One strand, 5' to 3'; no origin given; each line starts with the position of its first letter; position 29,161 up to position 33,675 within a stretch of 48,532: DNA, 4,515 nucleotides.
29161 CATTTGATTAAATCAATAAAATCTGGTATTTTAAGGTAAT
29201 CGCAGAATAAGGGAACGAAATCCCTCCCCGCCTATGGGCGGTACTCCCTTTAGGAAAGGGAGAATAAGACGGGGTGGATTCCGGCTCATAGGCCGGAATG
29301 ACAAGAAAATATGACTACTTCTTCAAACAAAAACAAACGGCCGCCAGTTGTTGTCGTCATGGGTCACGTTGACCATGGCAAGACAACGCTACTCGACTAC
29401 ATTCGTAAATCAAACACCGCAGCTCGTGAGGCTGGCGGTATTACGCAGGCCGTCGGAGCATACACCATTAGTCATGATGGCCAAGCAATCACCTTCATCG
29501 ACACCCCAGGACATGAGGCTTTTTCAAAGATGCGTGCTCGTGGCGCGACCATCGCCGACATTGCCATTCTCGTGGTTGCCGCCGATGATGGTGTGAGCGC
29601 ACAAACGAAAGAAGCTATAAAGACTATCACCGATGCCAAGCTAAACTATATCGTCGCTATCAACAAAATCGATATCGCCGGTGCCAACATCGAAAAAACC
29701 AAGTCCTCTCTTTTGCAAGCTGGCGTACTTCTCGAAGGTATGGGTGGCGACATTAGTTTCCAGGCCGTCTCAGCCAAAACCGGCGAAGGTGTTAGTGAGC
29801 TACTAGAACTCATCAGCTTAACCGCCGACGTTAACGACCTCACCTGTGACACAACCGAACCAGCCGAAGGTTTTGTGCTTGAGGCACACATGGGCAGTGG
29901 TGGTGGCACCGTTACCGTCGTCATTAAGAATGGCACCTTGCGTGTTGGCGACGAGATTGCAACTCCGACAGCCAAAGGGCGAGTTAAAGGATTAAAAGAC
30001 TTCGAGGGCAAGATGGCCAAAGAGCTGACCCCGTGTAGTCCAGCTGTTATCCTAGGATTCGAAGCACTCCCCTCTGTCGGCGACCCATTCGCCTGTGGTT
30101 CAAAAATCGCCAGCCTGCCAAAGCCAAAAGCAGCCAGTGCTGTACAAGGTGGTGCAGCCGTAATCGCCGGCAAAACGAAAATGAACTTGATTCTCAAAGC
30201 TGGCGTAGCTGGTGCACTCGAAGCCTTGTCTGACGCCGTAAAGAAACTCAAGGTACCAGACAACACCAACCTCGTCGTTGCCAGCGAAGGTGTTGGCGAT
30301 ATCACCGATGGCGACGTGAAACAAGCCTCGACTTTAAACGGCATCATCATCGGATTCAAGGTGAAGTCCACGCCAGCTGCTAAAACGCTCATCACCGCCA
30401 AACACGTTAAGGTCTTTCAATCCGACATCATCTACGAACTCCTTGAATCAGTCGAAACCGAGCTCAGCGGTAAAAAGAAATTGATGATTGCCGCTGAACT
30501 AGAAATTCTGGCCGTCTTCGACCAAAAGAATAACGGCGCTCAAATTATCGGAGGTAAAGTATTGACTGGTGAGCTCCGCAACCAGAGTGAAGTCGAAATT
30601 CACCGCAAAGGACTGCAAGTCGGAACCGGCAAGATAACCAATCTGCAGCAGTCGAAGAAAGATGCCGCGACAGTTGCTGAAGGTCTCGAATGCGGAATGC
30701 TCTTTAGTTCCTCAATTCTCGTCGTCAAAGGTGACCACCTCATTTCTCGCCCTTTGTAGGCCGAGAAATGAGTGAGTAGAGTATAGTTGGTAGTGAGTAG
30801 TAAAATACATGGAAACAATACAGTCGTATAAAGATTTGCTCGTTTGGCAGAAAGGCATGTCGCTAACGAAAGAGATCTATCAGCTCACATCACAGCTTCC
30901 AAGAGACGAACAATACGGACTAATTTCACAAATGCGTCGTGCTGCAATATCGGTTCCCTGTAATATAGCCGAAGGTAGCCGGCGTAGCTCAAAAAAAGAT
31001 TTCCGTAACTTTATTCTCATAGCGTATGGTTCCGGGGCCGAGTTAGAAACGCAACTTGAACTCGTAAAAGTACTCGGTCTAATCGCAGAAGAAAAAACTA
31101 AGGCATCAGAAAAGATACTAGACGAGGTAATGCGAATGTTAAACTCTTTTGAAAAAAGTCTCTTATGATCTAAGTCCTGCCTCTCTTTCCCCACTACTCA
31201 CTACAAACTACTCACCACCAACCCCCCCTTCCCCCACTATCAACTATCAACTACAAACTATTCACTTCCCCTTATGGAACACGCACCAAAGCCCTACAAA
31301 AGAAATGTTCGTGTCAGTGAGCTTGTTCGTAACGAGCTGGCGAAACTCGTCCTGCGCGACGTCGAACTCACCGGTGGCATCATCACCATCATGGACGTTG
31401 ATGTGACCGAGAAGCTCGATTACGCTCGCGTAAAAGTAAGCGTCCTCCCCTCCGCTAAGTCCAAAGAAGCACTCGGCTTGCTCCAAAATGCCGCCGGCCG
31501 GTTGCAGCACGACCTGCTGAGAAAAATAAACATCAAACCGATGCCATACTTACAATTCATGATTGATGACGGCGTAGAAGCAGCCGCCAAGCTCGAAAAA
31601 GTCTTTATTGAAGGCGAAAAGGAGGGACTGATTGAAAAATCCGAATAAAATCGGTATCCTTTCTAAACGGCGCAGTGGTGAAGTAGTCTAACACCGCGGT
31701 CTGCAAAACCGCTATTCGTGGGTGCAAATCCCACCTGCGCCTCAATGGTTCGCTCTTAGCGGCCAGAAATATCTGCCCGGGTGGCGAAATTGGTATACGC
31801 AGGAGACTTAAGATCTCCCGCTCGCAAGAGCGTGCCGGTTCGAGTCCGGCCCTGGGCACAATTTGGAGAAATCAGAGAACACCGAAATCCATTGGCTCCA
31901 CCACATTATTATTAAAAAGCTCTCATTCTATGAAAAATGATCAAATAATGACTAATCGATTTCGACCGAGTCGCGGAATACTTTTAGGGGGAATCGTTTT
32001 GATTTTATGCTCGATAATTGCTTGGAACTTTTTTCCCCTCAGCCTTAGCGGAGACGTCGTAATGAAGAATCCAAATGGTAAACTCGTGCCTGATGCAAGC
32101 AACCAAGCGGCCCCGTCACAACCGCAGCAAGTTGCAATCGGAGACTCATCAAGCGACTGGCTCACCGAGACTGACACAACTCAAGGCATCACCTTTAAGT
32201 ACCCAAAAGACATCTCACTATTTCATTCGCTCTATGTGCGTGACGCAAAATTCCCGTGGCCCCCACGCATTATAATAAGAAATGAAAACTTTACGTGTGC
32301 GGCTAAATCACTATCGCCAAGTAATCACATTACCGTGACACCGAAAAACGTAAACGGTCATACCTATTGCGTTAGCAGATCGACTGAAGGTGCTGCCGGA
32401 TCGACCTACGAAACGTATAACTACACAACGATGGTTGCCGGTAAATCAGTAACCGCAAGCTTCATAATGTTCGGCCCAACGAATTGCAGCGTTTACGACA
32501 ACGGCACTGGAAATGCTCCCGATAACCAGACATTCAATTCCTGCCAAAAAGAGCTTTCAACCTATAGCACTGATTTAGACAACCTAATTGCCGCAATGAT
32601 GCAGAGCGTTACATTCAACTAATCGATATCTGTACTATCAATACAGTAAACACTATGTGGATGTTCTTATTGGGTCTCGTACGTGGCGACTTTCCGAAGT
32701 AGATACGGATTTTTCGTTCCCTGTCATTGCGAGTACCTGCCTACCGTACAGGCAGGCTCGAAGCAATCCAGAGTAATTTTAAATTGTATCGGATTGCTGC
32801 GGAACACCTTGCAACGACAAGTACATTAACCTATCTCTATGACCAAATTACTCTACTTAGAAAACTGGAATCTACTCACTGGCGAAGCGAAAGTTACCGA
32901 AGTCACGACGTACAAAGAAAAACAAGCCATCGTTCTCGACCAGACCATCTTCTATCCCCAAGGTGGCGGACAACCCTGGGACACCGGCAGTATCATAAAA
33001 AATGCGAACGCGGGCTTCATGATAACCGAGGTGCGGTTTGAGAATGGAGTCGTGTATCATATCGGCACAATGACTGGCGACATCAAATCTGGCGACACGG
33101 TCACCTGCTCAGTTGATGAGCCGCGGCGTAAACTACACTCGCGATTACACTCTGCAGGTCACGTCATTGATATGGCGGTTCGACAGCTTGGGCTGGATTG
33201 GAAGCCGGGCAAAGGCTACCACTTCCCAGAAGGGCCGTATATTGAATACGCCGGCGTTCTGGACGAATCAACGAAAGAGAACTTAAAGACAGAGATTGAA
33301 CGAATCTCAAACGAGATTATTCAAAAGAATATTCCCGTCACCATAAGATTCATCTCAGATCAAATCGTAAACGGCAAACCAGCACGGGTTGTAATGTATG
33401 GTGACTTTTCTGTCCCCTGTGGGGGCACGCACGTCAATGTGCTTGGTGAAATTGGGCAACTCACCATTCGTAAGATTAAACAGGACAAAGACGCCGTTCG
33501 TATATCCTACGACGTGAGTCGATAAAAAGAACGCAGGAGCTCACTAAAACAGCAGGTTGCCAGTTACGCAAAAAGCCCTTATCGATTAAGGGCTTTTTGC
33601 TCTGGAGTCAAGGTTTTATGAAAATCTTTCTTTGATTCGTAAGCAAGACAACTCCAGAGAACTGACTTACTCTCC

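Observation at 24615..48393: Five G+C-rich, GC3-rich single-gene islands interleaved with housekeeping genes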

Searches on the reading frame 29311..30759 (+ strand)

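Call 4: search_protein_families(library=pfam, proteins=[window:29311-30759:+], max_evalue=0.01)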
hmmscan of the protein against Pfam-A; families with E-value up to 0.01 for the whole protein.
window:29311-30759:+ (482 aa): 11 families
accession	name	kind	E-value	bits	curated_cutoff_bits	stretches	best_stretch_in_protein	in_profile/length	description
PF00009.33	GTP_EFTU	-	1.8e-36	126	26.5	1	13-169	5-183/188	Elongation factor Tu GTP binding domain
PF11987.13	IF-2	-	1.3e-24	86.8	27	1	288-382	24-117/117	Translation-initiation factor 2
PF01926.29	MMR_HSR1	-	4.2e-11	43.4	21.9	1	14-119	2-113/113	50S ribosome-binding GTPase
PF22042.2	EF-G_D2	-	4e-10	40.1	27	1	184-260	1-81/84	Elongation factor G domain 2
PF03144.31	GTP_EFTU_D2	-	1.5e-07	32.1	30.3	1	198-235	1-45/73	Elongation factor Tu domain 2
PF00071.28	Ras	-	6.7e-07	29.5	21.6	1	14-168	2-156/162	Ras family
PF02421.24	FeoB_N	-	4.5e-05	23.5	27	1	14-166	3-154/156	Ferrous iron transport protein B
PF00350.29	Dynamin_N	-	7.1e-05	23.3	27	0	14-48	1-35/168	Dynamin family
PF10662.15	PduV-EutP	-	0.00037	20.8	21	1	14-166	4-139/143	Ethanolamine utilisation - propanediol utilisation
PF09439.16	SRPRB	-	0.00042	20.2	25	1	11-92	3-81/178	Signal recognition particle receptor beta subunit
PF08477.19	Roc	-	0.00077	20.1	27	1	14-121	2-119/119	Ras of Complex, Roc, domain of DAPkinase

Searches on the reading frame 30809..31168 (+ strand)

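Call 23: search_protein_families(library=phrogs, proteins=[window:30809-31168:+], max_evalue=0.01)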
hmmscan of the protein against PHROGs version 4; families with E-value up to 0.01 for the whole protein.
window:30809-31168:+ (119 aa): 1 family
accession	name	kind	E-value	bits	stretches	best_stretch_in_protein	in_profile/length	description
phrog_3206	-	DNA, RNA and nucleotide metabolism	1.7e-06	28.7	1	6-117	12-123/154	Avd protein of DGR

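Call 24: search_protein_families(library=padloc, proteins=[window:30809-31168:+], max_evalue=0.01)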
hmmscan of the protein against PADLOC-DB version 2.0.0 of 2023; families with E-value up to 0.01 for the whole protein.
window:30809-31168:+ (119 aa): 0 families

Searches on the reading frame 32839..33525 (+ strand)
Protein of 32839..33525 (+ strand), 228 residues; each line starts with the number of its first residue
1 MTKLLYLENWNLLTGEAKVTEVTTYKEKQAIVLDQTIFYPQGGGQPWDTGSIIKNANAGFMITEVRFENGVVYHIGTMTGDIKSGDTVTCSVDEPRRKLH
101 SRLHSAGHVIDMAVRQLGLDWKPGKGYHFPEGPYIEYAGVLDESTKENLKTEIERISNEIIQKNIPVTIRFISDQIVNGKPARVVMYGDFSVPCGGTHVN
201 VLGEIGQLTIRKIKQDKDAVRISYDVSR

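Call 81: search_protein_families(library=pfam, proteins=[window:32839-33525:+], max_evalue=0.001)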
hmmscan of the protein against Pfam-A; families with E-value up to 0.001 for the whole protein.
window:32839-33525:+ (228 aa): 2 families
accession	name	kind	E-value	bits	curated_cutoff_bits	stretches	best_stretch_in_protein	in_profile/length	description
PF01411.24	tRNA-synt_2c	-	1.2e-16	60.8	30.3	1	14-95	471-551/552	tRNA synthetases class II (A)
PF07973.19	tRNA_SAD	-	3.4e-06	27.4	24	1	183-218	2-38/44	Threonyl and Alanyl tRNA synthetase second additional domain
